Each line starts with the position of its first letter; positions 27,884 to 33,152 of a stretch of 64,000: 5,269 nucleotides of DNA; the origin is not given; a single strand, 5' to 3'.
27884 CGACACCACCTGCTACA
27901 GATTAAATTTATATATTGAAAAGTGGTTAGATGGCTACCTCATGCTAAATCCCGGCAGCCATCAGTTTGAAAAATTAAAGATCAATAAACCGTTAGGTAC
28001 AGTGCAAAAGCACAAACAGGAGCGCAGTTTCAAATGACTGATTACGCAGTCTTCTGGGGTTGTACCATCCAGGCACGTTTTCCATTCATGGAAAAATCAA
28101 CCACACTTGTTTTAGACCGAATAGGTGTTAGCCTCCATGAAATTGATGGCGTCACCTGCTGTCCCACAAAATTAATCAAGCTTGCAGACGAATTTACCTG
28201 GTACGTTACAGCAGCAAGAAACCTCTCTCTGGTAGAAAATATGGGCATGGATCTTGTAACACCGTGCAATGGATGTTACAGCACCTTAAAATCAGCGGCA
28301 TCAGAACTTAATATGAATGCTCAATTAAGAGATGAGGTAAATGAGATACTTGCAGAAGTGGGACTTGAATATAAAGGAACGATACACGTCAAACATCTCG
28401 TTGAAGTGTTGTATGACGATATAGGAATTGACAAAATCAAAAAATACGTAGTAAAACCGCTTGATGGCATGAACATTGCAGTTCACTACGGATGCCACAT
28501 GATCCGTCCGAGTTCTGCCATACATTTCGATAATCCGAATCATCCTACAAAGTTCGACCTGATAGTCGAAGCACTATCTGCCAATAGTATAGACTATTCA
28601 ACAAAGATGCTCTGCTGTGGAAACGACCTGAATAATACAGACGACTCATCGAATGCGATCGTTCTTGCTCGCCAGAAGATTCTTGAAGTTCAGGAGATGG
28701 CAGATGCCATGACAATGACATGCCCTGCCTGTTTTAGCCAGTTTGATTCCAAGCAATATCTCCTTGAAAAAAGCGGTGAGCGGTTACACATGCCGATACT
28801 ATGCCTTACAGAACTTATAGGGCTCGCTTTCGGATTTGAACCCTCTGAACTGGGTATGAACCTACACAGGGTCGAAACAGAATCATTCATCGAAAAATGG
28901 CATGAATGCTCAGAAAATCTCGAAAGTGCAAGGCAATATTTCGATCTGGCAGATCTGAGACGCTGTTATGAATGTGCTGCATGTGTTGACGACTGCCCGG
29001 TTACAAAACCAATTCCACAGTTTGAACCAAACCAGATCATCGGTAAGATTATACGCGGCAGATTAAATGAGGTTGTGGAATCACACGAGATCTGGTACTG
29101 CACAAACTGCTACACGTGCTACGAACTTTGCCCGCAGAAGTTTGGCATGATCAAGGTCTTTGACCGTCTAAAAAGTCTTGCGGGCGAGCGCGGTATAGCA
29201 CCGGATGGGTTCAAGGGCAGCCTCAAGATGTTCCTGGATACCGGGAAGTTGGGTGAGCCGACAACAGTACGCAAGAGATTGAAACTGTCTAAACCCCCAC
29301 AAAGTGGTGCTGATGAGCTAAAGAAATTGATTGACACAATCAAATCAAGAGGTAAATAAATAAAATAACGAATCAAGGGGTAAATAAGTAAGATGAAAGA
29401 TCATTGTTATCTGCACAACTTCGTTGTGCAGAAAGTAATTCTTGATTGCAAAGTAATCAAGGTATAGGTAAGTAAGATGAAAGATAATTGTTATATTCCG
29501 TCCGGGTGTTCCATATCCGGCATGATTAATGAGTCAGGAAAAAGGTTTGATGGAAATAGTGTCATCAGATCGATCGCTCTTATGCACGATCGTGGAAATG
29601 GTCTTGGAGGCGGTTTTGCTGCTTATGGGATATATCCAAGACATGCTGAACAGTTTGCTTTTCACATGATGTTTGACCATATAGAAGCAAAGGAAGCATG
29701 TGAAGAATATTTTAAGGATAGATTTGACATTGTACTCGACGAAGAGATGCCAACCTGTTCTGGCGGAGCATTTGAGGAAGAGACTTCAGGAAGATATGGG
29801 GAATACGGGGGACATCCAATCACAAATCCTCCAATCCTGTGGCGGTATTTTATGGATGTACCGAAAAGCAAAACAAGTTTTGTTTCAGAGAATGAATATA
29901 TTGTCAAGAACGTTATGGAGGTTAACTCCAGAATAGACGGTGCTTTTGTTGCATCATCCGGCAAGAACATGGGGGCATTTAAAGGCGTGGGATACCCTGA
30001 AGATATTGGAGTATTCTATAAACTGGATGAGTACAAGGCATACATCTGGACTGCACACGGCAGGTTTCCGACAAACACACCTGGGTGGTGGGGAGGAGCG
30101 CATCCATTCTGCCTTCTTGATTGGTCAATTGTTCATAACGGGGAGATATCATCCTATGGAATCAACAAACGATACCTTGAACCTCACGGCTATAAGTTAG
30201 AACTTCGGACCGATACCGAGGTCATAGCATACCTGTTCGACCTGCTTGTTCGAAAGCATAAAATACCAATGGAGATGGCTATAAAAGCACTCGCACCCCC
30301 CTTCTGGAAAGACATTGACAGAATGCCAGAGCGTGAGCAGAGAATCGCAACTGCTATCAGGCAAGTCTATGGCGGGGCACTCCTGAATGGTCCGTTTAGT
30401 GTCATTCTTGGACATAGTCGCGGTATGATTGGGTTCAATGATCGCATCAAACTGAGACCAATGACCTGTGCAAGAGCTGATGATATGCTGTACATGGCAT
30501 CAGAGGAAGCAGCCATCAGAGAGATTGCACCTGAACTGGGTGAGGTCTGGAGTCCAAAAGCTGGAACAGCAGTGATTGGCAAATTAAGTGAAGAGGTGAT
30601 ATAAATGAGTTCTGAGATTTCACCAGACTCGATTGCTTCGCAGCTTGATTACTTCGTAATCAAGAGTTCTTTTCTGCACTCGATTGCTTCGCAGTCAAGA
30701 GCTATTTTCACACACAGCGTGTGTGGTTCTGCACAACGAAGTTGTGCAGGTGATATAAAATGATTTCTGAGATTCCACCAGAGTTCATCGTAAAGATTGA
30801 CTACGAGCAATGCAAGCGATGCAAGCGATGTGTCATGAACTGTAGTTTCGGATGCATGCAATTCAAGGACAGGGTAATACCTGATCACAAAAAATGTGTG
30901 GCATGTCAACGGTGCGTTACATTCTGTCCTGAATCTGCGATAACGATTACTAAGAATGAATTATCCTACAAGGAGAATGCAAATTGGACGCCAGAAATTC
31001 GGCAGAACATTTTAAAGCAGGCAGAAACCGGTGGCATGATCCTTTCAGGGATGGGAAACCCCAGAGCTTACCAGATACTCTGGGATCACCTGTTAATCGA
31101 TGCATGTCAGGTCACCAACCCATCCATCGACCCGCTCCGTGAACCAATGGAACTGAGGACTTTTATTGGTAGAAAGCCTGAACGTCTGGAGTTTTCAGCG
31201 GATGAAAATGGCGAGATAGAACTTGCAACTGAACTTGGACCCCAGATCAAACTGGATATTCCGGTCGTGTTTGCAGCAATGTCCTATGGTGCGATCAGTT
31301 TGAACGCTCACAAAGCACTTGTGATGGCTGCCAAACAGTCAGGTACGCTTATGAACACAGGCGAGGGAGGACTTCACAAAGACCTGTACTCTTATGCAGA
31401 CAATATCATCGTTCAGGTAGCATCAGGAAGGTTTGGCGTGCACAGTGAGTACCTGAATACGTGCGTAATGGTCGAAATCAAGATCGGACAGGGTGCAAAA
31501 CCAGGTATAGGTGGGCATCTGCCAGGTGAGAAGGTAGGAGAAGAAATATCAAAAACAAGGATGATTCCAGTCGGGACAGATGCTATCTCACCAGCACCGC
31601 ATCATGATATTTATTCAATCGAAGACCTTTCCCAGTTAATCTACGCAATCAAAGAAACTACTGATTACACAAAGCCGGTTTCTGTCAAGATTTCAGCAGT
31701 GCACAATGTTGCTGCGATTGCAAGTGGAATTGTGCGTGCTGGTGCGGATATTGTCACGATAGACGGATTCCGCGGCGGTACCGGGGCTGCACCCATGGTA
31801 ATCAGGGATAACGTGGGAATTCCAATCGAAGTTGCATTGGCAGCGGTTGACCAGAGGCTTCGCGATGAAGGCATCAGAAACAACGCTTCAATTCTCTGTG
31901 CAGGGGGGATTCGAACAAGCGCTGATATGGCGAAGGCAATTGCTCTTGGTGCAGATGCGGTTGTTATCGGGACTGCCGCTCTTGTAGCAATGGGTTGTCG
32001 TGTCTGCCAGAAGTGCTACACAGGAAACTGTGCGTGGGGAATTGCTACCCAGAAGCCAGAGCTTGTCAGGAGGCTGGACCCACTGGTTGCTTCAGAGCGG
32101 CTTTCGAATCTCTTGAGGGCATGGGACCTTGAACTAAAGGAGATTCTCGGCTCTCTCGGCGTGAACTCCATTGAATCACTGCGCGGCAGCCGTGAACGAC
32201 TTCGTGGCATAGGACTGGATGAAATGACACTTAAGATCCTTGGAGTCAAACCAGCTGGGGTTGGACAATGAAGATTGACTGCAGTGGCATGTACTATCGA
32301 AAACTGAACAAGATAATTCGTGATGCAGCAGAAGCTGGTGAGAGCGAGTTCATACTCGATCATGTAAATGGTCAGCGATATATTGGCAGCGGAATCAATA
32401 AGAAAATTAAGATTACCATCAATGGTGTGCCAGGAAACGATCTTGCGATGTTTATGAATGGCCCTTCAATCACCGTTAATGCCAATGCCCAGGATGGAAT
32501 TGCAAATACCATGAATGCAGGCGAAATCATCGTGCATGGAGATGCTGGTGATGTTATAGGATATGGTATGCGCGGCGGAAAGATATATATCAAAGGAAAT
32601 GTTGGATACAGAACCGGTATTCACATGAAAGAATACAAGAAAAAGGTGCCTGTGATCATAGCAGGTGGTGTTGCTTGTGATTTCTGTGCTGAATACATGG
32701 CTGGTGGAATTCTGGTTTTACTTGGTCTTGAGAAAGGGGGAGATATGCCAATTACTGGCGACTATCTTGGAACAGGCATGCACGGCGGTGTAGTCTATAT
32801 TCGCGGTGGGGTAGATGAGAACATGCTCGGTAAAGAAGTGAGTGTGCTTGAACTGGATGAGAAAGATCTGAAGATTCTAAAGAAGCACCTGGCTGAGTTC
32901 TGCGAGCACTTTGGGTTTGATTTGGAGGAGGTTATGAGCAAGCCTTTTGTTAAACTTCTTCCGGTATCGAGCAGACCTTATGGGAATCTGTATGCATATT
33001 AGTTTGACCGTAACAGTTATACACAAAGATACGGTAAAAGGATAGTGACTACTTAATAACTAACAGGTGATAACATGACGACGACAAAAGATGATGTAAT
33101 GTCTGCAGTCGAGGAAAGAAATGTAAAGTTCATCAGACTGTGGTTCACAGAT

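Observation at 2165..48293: Recurring phenomenon: hairpin-bearing insertions that land on gene junctions and are flanked by long, variable (23-95 bp) direct duplications preserving both genes' signals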

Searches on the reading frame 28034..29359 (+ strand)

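Call 15: search_protein_families(library=pfam, proteins=[window:28034-29359:+])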
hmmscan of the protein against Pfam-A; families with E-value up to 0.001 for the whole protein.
window:28034-29359:+ (441 aa): 5 families
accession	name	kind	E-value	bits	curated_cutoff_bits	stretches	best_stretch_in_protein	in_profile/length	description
PF02754.22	CCG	-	1.1e-23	83.6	20.6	2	148-238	1-85/85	Cysteine-rich domain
PF13183.11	Fer4_8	-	4.7e-09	37.1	27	1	308-369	2-67/68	4Fe-4S dicluster domain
PF13237.11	Fer4_10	-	1e-07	32.2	25.5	1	306-367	4-53/53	4Fe-4S dicluster domain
PF13187.11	Fer4_9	-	4.7e-07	30.2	27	1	310-369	1-50/52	4Fe-4S dicluster domain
PF13534.11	Fer4_17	-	1e-06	29.6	22.2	1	310-370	1-60/61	4Fe-4S dicluster domain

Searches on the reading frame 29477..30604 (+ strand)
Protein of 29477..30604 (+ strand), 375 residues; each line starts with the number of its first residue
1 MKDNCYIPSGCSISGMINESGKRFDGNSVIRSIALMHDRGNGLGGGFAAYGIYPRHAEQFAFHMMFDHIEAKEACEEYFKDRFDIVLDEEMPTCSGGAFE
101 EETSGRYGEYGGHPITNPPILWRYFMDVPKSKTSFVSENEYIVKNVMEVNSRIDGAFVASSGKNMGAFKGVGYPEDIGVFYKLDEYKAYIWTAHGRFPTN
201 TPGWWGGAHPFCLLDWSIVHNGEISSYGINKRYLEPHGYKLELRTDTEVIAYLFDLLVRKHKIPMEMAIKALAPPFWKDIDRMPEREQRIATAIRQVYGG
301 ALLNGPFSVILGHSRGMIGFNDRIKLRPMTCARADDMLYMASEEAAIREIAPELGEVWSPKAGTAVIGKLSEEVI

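Call 15: search_protein_families(library=pfam, proteins=[window:29477-30604:+])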
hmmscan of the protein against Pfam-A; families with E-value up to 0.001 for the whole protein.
window:29477-30604:+ (375 aa): 3 families
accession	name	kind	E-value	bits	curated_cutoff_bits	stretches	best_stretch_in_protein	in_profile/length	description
PF00310.26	GATase_2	-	9.7e-12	44.8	19.9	1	115-345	122-371/420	Glutamine amidotransferases class-II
PF13522.11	GATase_6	-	1.5e-07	31.9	27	1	193-255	15-78/130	Glutamine amidotransferase domain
PF13537.11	GATase_7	-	8.3e-07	29.5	25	0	215-255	23-63/123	Glutamine amidotransferase domain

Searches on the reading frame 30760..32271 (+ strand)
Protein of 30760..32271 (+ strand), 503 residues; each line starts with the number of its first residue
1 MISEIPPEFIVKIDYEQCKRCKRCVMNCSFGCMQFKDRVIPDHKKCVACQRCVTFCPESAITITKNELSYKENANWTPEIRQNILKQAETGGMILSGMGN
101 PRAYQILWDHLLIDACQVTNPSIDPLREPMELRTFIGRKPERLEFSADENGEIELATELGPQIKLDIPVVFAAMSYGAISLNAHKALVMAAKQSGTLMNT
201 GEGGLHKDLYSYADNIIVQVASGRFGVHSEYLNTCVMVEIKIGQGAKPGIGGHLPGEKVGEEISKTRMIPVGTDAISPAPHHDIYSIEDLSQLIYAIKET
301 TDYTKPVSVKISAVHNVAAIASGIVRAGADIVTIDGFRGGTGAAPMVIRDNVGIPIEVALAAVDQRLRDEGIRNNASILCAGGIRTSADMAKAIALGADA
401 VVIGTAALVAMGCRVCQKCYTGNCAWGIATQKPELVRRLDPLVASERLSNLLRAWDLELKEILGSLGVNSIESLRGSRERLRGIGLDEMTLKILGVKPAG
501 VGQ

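Call 15: search_protein_families(library=pfam, proteins=[window:30760-32271:+])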
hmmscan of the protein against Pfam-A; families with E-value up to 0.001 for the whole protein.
window:30760-32271:+ (503 aa): 13 families
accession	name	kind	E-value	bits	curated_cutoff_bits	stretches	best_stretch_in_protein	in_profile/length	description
PF01645.23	Glu_synthase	-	1.9e-143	478.5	20.4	1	103-469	2-369/369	Conserved region in glutamate synthase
PF04898.20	Glu_syn_central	-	1.9e-14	54.2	22.8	2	312-478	133-269/277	Glutamate synthase central domain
PF00478.31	IMPDH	-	3.8e-09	36.5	25.6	1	297-405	136-237/345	IMP dehydrogenase / GMP reductase domain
PF01070.24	FMN_dh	-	7.7e-08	32.2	24.9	1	372-412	270-310/350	FMN-dependent dehydrogenase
PF03060.21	NMO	-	9.3e-06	25.7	28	1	307-414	139-232/331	Nitronate monooxygenase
PF00037.32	Fer4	-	3.7e-05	23.8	21.1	1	40-62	2-24/24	4Fe-4S binding domain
PF12838.12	Fer4_7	-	0.00016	22.5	27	0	17-59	1-51/52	4Fe-4S dicluster domain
PF13484.11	Fer4_16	-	0.00017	22.7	30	1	45-80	1-37/66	4Fe-4S double cluster binding domain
PF14697.11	Fer4_21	-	0.00019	21.9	35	1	12-62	2-58/59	4Fe-4S dicluster domain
PF12797.12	Fer4_2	-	0.00022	21.4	24.5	0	11-29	3-21/22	4Fe-4S binding domain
PF13237.11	Fer4_10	-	0.00025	21.4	25.5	1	40-65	3-22/53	4Fe-4S dicluster domain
PF00977.27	His_biosynth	-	0.00034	20.6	23.6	1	376-409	74-107/228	Histidine biosynthesis protein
PF12837.12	Fer4_6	-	0.00094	19.5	25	0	10-32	1-23/24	4Fe-4S binding domain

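Call 37: find_related_loci(query=window:30760-32271:+, collection=metagenome_contigs, flank=10000)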
Query window:30760-32271:+ (503 aa) in metagenome_contigs; peptide patterns used: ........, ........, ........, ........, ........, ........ (x = any residue, [..] = any of these).
600 stretches matched a pattern (row limit reached: there are more); 597 encode a relative of the query (tblastn E <= 1e-3); the best 80 are kept; 80 distinct loci.
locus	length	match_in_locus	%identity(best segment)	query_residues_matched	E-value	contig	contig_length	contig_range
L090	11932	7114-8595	69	5-500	0e+0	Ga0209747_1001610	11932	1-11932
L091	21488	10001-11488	65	5-500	0e+0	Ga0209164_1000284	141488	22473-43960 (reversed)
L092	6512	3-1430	70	24-500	0e+0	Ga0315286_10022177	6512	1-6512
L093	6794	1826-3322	64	8-500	0e+0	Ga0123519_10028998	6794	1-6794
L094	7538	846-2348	62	2-500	0e+0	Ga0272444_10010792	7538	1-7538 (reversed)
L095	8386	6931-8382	65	8-489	0e+0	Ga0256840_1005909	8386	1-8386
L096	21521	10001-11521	62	1-501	0e+0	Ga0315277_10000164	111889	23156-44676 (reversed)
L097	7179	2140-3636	61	1-500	0e+0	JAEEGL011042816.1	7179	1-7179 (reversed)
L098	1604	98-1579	61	7-500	0e+0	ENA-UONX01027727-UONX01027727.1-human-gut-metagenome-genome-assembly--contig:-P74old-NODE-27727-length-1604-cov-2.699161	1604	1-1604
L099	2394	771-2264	60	2-500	0e+0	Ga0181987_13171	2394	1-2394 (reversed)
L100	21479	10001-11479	59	7-500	0e+0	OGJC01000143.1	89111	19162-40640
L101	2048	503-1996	59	2-500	0e+0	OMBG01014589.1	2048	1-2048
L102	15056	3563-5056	59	2-500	0e+0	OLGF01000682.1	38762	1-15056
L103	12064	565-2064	61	2-500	0e+0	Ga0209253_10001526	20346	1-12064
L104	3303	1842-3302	59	2-488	0e+0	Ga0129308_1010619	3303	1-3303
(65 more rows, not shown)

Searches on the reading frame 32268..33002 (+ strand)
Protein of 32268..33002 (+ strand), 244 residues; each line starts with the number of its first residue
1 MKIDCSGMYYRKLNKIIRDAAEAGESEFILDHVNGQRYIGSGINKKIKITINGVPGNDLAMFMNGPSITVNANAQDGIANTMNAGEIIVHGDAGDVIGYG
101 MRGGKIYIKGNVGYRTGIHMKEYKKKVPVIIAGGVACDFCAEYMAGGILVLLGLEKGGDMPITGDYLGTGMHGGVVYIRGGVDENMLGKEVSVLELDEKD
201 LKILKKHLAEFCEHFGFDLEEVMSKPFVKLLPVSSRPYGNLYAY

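Call 15: search_protein_families(library=pfam, proteins=[window:32268-33002:+])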
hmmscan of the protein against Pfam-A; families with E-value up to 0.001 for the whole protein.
window:32268-33002:+ (244 aa): 1 family
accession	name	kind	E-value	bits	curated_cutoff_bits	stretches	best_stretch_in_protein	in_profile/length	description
PF01493.24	GXGXG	-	1.2e-33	116.8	32.5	1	19-186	12-172/190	GXGXG motif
